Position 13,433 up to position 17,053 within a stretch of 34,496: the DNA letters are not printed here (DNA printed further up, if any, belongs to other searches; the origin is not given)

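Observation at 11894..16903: Divergent archaeosortase-like enzyme convergent with a giant glycoprotein-type surface protein whose C-terminal sorting signal fits no described class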

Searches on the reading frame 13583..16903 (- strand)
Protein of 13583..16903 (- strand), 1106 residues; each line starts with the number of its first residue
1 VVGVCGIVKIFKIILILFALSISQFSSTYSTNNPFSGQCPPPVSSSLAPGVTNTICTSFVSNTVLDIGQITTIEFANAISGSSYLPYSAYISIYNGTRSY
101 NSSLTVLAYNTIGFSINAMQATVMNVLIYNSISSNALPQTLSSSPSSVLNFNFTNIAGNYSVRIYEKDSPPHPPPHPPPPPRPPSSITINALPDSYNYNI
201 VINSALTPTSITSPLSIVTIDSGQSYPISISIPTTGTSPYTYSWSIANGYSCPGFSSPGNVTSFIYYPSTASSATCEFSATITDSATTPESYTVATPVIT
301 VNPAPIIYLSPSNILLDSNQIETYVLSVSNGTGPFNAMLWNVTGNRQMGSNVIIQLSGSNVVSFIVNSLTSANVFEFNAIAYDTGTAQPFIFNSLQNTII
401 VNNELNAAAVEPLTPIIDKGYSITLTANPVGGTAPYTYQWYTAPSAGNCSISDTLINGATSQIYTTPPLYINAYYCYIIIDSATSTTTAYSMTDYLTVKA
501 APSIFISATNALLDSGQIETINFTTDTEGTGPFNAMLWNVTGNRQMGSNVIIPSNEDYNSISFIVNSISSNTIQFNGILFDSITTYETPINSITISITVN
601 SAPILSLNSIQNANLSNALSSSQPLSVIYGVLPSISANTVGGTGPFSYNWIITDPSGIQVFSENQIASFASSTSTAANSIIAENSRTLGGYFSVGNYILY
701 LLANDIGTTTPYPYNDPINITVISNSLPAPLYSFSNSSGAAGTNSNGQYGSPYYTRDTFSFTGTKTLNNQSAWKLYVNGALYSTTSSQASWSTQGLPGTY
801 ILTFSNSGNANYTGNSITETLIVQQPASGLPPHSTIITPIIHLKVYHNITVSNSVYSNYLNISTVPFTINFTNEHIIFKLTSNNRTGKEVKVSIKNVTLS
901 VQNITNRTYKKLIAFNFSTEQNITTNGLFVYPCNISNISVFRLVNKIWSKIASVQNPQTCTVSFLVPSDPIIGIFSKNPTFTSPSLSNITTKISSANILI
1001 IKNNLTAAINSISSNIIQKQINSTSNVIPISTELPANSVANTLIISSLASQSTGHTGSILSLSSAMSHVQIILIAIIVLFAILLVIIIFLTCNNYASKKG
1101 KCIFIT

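Call 3: search_protein_families(library=pfam, proteins=[window:13583-16903:-], max_evalue=10)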
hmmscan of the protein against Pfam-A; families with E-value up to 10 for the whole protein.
window:13583-16903:- (1106 aa): 2 families
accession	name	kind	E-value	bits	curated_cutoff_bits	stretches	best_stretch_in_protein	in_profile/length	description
PF13573.12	SprB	-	0.00053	20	28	3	424-442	16-34/37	SprB repeat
PF25305.1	Ig_PDGFR_d4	-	3.1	8.2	27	1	1017-1088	60-133/140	Platelet-derived growth factor receptor Ig-like domain 4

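Call 4: search_protein_families(library=ncbifam, proteins=[window:13583-16903:-], max_evalue=10)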
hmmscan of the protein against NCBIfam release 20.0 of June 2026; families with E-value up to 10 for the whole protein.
window:13583-16903:- (1106 aa): 0 families

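Call 16: find_homologous_proteins(query=window:13583-16903:-)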
Query window:13583-16903:- (1106 aa): 163 proteins with E <= 0.001 among 8000 candidates; the best 120 are listed.
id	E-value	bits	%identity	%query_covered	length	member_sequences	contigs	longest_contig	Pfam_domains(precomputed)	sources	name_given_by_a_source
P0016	0.0e+0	1520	72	92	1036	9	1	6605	-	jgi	jgi:hypothetical protein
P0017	3.0e-146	507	32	41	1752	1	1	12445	PF13573.13,PF13927.13,PF16709.12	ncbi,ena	-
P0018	4.8e-113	397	31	41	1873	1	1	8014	PF07494.18,PF23500.2,PF22807.3,PF24684.2,PF01436.28,PF19081.7,PF08450.19,PF05787.20,PF13573.13,PF13927.13,PF13449.13,PF25021.2,PF06739.18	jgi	jgi:sugar lactone lactonase YvrE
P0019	4.9e-106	374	32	41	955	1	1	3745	PF00801.27,PF13573.13,PF13927.13,PF18998.7,PF19081.7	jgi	jgi:hypothetical protein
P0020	9.4e-103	363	33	29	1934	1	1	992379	PF13573.13,PF28423.1,PF13927.13,PF07711.18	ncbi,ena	-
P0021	2.9e-94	335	31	29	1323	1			PF13573.13,PF13927.13,PF19081.7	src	-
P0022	1.3e-88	316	36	27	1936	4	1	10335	PF13927.13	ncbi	-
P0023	7.2e-88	314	38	27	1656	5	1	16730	PF22352.3,PF13573.13,PF13927.13,PF19081.7,PF16709.12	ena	-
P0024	6.8e-86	307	27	41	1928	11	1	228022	PF11606.16,PF22352.3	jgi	-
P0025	5.7e-83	298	30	31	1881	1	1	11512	PF13573.13,PF13927.13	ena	-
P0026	8.7e-82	294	37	16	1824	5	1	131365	PF13573.13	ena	-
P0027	3.7e-81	292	27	39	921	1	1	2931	PF13573.13,PF13927.13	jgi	-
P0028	3.8e-77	278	33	39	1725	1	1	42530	PF13927.13,PF23664.2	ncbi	-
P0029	5.2e-77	278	26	46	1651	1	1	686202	PF21605.4,PF13927.13,PF19081.7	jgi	jgi:hypothetical protein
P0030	7.7e-77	277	30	71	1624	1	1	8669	PF13573.13,PF13927.13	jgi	-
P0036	2.7e-63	233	36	19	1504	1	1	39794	PF13573.13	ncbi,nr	ncbi:MAG: hypothetical protein M1385_01010, partial [Candidatus Marsarchaeota archaeon]|nr:hypotheti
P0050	8.0e-54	201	34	26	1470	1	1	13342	PF13927.13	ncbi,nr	ncbi:MAG: hypothetical protein KGH71_04200, partial [Candidatus Micrarchaeota archaeon]|nr:hypotheti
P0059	1.4e-46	177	34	55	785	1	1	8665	PF13927.13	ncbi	ncbi:MAG: hypothetical protein QXS17_02895 [Candidatus Micrarchaeaceae archaeon]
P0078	5.6e-32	129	35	32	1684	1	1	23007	PF00354.25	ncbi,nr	ncbi:hypothetical protein M1394_02875, partial [Candidatus Marsarchaeota archaeon]|nr:hypothetical p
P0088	4.5e-28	116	43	17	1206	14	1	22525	-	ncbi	-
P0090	4.9e-27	113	27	42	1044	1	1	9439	PF07495.20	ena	-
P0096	8.4e-26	109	29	21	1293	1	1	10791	PF13573.13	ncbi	-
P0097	2.1e-25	107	43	17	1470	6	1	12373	-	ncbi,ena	-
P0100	7.8e-24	102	32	12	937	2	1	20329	-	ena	-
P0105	8.0e-22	95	27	40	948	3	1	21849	-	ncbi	-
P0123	1.0e-17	82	30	32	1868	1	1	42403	-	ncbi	-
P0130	4.0e-17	80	31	30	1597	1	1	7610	-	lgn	-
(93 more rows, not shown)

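Call 70: find_encoding_contigs(protein=P0078, flank=10000, max_places=1)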
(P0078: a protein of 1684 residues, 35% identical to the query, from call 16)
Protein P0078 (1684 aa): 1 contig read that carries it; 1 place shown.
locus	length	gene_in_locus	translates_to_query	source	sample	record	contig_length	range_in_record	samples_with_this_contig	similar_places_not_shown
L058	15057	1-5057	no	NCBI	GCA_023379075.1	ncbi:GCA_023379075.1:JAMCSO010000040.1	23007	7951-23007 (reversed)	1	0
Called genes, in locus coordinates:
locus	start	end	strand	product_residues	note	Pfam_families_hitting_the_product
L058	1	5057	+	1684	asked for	PF00354:Pentaxin (weak)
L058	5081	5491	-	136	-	PF02675:AdoMet_dc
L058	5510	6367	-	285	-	PF17284:Spermine_synt_N (weak), PF01564:Spermine_synth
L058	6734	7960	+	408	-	PF00364:Biotin_lipoyl, PF25917:BSH_RND (weak), PF25997:BSH_YhbJ (weak), PF26018:BSH_RND_rel (faint), PF02817:E3_binding, PF00198:2-oxoacid_dh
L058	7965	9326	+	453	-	PF00890:FAD_binding_2 (weak), PF01134:GIDA (faint), PF01266:DAO (faint), PF07992:Pyr_redox_2, PF12831:FAD_oxidored (weak), PF13738:Pyr_redox_3 (weak), PF00070:Pyr_redox, PF02852:Pyr_redox_dim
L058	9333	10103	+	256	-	PF01513:NAD_kinase (weak), PF20143:NAD_kinase_C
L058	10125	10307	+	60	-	-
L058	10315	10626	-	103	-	PF00355:Rieske, PF22543:Rieske_4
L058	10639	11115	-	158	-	PF13840:ACT_7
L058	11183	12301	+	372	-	PF13506:Glyco_transf_21, PF00535:Glycos_transf_2, PF13641:Glyco_tranf_2_3, PF13632:Glyco_trans_2_3 (weak)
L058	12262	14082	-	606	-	PF00270:DEAD (weak), PF04851:ResIII (weak), PF06733:DEAD_2, PF13307:Helicase_C_2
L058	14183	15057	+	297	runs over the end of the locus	PF13385:Laminin_G_3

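Call 71: find_encoding_contigs(protein=P0059, flank=10000, max_places=1)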
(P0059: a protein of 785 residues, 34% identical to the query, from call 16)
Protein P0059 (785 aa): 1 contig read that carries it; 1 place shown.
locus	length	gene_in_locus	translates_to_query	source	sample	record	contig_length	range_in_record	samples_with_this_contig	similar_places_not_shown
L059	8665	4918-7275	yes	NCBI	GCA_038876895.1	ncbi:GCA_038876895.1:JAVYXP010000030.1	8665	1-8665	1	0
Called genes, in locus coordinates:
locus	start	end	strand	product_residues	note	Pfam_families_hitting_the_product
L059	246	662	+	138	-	PF21485:IF5A-like_N, PF08207:EFP_N (weak), PF01287:eIF-5a (weak)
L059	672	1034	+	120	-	PF01282:Ribosomal_S24e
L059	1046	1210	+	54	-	PF01599:Ribosomal_S27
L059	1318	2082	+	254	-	PF01513:NAD_kinase (weak)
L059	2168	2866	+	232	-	PF02517:Rce1-like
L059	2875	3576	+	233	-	PF00588:SpoU_methylase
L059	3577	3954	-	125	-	PF04472:SepF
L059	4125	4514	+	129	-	-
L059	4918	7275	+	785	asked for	PF13927:Ig_3 (faint)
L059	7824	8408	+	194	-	PF00303:Thymidylat_synt, PF14251:PterinBD-DUF4346 (weak)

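Call 72: find_encoding_contigs(protein=P0105, flank=10000, max_places=1)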
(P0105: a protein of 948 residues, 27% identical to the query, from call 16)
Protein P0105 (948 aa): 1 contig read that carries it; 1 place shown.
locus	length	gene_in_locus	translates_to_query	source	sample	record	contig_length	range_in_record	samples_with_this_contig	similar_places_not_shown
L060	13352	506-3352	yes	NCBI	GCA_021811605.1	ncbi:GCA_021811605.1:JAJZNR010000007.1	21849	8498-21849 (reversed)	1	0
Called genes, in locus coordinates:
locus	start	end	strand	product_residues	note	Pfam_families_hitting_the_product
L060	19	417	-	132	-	-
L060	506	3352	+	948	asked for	-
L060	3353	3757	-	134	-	PF00293:NUDIX, PF14815:NUDIX_4 (faint)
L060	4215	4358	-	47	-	-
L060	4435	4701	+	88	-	-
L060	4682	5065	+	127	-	PF01850:PIN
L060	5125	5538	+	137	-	PF01873:eIF-5_eIF-2B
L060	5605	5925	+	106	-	PF01176:eIF-1a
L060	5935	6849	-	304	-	PF13385:Laminin_G_3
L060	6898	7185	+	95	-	PF00708:Acylphosphatase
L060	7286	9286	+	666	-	PF03030:H_PPase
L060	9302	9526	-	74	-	-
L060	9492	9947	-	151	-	-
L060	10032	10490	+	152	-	-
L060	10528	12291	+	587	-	PF07705:CARDB (weak)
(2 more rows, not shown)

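Call 83: list_cluster_members(proteins=[P0028, P0088, P0096, P0097, P0105, P0123, P0090, P0100, P0026, P0130])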
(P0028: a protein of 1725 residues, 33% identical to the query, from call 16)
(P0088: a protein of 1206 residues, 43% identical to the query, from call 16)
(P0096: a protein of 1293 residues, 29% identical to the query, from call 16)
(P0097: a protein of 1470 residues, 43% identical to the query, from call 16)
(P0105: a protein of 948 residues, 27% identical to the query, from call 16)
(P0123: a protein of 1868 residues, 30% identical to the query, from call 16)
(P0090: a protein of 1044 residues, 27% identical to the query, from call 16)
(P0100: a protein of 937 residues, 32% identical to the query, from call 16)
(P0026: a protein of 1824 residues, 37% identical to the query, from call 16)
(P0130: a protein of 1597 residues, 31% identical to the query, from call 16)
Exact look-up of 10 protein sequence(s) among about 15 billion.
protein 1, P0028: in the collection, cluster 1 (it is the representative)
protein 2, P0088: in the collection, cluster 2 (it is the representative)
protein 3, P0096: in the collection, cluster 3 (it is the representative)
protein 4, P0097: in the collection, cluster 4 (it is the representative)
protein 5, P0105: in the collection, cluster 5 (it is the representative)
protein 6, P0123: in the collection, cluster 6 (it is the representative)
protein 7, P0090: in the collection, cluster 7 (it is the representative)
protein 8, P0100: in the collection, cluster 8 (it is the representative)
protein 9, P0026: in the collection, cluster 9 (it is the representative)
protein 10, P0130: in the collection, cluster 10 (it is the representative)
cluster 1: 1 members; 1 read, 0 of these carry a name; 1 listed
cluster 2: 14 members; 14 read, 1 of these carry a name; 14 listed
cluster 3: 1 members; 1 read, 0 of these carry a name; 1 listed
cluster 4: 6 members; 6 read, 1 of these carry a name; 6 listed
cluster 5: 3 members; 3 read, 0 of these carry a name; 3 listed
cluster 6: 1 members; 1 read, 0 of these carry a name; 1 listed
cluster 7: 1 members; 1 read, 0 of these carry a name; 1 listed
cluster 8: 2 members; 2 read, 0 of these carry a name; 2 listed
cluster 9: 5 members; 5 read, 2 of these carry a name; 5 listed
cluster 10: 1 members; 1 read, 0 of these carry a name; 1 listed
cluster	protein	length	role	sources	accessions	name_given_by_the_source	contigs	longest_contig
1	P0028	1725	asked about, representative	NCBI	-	-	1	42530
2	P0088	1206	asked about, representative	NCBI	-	-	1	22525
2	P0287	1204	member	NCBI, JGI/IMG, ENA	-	hypothetical protein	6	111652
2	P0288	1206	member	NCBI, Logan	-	-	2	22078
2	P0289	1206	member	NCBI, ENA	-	-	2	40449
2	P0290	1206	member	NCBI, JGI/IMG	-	-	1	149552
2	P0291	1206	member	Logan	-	-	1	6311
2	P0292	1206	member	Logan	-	-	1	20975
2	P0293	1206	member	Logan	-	-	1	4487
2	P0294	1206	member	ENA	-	-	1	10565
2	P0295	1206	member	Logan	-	-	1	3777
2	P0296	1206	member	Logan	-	-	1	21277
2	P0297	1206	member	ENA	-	-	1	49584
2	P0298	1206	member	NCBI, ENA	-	-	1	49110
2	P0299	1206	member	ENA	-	-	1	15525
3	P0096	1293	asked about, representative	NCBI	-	-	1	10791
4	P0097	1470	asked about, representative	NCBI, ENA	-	-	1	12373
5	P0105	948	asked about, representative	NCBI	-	-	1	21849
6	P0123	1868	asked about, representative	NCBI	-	-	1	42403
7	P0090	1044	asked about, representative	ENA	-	-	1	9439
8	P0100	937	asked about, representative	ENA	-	-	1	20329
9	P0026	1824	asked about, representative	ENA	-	-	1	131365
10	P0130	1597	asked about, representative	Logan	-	-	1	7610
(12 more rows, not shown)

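Call 85: find_encoding_contigs(protein=P0036, flank=2000, max_places=3)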
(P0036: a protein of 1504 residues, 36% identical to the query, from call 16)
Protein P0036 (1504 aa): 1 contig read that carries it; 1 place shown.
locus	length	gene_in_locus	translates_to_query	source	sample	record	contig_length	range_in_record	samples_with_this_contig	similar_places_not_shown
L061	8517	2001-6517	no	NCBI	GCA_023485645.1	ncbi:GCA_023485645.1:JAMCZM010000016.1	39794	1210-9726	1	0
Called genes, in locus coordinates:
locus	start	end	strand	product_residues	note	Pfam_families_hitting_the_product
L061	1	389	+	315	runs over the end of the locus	-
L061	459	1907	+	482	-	PF01436:NHL (faint)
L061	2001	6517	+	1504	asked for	PF13573:SprB (faint)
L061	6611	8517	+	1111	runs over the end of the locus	-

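Call 86: find_encoding_contigs(protein=P0050, flank=2000, max_places=3)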
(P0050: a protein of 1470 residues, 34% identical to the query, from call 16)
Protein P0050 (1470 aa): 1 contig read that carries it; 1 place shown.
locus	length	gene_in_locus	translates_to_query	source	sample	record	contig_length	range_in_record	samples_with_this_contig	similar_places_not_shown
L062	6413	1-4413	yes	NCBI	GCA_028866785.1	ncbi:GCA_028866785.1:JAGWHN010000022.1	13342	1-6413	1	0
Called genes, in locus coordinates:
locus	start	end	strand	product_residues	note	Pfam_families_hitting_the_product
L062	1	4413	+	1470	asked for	PF13927:Ig_3 (faint)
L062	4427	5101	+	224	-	PF00535:Glycos_transf_2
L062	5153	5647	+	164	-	-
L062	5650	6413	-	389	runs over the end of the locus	PF00009:GTP_EFTU (faint), PF01926:MMR_HSR1, PF02421:FeoB_N (weak), PF08438:YGR210-like_G4, PF02824:TGS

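Call 87: find_encoding_contigs(protein=P0123, flank=2000, max_places=3)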
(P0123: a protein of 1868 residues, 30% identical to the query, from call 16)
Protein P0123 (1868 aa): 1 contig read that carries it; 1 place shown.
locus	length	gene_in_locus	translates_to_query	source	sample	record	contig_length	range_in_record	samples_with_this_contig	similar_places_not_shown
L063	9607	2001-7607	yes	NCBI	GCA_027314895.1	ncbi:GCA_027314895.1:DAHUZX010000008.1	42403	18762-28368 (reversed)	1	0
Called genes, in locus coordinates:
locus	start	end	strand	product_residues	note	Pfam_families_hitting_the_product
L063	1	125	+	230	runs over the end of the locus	PF01912:eIF-6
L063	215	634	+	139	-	PF02996:Prefoldin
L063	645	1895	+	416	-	PF02881:SRP54_N, PF00448:SRP54, PF13207:AAA_17 (weak)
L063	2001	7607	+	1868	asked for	-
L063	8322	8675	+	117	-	-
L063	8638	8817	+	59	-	-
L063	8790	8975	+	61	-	-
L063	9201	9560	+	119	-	-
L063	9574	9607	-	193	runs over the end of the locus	-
